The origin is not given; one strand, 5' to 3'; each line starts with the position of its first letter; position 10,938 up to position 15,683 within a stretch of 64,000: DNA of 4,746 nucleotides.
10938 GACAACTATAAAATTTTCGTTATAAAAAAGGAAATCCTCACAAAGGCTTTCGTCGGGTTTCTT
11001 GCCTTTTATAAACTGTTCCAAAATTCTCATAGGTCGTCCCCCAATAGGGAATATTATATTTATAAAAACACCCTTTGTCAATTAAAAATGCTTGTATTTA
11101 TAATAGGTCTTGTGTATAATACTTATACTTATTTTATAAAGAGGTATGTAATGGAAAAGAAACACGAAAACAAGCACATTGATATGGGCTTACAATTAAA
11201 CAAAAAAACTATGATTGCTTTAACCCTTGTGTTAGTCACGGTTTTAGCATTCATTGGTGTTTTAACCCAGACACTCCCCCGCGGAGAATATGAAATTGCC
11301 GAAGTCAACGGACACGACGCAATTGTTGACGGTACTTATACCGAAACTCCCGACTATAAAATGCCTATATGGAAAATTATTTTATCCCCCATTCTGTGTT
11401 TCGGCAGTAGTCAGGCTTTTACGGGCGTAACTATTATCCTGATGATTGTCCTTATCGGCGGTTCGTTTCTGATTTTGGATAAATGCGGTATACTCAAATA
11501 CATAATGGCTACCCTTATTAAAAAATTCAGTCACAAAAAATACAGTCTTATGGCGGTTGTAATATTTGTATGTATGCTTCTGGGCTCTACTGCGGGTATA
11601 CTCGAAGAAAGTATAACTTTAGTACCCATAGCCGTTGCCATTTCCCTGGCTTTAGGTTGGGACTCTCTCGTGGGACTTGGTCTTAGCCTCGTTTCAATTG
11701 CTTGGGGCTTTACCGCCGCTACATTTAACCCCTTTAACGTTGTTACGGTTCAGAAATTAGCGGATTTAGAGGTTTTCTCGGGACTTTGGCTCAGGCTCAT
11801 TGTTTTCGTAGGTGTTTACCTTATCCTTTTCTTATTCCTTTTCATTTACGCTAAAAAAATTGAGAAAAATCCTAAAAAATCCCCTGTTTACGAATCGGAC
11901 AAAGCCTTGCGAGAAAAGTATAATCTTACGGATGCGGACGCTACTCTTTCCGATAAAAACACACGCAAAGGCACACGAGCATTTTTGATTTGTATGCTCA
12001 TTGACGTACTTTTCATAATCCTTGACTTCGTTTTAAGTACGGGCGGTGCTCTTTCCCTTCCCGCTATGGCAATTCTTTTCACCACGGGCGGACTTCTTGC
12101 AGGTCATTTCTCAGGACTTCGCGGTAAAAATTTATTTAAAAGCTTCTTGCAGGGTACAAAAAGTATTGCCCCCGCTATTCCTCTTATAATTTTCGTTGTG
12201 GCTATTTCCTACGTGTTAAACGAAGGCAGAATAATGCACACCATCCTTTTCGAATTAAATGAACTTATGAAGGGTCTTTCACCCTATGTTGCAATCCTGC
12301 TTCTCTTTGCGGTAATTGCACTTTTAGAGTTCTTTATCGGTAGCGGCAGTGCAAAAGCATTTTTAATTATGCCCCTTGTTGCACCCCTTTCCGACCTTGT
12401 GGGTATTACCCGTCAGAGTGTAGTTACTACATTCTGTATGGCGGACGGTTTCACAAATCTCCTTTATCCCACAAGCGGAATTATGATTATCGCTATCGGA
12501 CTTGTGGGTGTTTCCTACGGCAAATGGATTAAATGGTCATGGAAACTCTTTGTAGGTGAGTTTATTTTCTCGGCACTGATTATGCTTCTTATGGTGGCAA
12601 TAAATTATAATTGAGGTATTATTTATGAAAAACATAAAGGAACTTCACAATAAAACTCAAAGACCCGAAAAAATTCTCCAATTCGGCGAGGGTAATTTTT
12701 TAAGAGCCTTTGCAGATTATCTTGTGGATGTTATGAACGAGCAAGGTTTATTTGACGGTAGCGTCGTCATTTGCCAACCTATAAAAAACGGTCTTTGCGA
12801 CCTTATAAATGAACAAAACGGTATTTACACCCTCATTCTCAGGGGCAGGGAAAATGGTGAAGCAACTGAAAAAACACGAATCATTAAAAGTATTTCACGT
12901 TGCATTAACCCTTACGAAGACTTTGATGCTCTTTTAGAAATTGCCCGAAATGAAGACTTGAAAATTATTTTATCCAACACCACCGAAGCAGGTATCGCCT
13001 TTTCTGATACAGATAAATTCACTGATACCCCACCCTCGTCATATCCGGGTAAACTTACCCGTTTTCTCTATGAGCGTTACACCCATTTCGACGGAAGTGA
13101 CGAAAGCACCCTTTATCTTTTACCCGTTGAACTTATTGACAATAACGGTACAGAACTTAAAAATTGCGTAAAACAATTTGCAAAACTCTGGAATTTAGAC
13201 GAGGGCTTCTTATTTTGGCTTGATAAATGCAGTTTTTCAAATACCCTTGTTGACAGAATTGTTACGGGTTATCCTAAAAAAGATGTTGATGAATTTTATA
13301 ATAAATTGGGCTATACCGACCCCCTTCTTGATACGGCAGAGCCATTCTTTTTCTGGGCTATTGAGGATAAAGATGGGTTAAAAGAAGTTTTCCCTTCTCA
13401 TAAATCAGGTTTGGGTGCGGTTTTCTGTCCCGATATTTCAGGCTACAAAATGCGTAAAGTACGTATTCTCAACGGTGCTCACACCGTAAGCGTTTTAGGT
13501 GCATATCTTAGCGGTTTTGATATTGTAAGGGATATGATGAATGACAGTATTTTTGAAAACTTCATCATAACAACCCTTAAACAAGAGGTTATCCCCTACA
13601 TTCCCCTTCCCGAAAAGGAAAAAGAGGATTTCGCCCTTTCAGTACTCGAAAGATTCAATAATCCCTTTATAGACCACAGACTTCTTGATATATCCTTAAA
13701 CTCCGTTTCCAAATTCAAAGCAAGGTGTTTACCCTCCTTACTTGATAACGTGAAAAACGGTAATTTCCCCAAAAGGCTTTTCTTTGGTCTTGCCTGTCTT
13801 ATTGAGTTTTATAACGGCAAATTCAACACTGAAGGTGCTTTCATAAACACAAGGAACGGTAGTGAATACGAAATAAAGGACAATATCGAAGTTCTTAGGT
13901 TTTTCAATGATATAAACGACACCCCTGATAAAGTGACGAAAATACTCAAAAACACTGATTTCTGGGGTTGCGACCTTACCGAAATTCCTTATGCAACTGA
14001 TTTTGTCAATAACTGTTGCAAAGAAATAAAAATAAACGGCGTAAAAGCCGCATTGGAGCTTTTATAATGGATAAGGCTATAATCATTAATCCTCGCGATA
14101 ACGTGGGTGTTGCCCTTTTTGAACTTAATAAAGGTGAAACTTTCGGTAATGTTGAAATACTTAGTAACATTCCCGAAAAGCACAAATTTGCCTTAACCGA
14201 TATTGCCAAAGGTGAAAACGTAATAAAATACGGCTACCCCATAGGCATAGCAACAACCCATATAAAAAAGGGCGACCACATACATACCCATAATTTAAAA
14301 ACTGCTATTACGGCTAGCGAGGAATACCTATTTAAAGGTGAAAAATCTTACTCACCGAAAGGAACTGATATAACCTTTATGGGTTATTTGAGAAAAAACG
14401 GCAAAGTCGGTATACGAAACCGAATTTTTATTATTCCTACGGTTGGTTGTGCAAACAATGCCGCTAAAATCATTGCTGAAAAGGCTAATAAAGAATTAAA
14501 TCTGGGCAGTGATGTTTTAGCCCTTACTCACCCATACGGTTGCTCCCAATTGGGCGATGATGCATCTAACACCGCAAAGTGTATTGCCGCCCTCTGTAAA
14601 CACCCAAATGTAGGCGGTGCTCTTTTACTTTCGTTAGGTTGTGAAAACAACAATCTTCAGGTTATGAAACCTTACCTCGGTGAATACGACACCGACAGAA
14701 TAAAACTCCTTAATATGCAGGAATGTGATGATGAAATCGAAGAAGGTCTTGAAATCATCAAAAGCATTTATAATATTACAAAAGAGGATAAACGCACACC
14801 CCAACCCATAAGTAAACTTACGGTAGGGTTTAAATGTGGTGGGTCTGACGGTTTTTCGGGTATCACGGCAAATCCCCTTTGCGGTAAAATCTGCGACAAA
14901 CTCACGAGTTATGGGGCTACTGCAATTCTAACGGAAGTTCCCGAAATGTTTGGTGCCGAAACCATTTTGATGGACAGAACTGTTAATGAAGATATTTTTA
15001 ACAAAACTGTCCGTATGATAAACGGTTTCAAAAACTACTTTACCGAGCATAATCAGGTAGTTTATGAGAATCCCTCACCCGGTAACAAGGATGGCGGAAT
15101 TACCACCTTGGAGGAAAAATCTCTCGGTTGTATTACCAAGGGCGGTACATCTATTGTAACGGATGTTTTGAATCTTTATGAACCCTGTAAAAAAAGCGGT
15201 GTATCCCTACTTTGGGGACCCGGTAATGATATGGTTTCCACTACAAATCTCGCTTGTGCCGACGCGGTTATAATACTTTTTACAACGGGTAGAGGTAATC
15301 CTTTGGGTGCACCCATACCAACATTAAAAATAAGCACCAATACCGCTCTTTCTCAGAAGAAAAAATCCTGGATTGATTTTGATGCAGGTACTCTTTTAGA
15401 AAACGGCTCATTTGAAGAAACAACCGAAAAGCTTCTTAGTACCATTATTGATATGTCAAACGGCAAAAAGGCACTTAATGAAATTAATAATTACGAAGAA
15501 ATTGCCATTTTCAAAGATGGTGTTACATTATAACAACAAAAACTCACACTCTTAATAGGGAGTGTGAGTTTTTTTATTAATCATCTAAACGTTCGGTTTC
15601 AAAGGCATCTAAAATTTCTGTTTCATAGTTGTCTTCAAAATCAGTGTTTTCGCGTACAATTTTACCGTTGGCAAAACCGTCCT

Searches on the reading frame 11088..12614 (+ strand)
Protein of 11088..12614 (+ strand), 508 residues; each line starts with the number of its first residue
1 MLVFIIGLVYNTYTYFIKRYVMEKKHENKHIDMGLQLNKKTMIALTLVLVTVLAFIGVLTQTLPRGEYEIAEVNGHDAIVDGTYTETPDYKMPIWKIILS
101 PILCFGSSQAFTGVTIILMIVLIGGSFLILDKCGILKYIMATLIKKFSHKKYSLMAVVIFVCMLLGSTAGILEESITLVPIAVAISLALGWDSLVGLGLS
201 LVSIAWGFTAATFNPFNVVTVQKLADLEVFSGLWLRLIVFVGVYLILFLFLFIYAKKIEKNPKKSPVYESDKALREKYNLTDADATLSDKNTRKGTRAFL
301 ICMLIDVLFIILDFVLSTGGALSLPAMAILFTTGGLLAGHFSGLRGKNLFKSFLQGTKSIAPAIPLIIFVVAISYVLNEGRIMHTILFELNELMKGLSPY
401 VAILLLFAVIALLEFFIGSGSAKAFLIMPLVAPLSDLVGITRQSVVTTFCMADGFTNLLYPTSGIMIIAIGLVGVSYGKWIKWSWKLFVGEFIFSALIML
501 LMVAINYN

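Call 81: search_protein_families(library=pfam, proteins=[window:11088-12614:+], max_evalue=0.000001)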
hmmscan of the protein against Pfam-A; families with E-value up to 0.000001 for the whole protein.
window:11088-12614:+ (508 aa): 2 families
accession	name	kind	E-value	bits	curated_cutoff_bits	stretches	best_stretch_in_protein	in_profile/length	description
PF03606.21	DcuC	-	7.9e-74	249.3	23.1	1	46-503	5-460/461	C4-dicarboxylate anaerobic carrier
PF03806.19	ABG_transport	-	2.9e-09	36.2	27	0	325-473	301-453/502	AbgT putative transporter family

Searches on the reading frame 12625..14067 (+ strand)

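Call 81: search_protein_families(library=pfam, proteins=[window:12625-14067:+], max_evalue=0.000001)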
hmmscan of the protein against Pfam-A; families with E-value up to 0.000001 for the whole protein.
window:12625-14067:+ (480 aa): 2 families
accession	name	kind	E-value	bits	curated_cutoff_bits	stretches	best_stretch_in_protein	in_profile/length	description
PF08125.19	Mannitol_dh_C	-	5.8e-33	114.4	30.7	1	270-466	1-187/190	Mannitol dehydrogenase C-terminal domain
PF01232.29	Mannitol_dh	-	1.1e-27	97.7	27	1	15-249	1-188/199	Mannitol dehydrogenase Rossmann domain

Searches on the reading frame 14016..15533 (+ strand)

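Call 81: search_protein_families(library=pfam, proteins=[window:14016-15533:+], max_evalue=0.000001)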
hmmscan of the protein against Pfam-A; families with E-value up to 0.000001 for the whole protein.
window:14016-15533:+ (505 aa): 3 families
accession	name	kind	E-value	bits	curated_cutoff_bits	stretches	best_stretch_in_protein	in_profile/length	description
PF20629.2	GD_AH_C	-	1.9e-92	309.5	26.8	1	265-503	1-241/242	D-galactarate/Altronate dehydratase, C-terminal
PF04295.18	GD_AH_second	-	6.5e-42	143.3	27.3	1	123-253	1-133/136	D-galactarate dehydratase/Altronate hydrolase, second domain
PF08666.17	SAF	-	2.2e-08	35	21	1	28-95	1-63/63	SAF domain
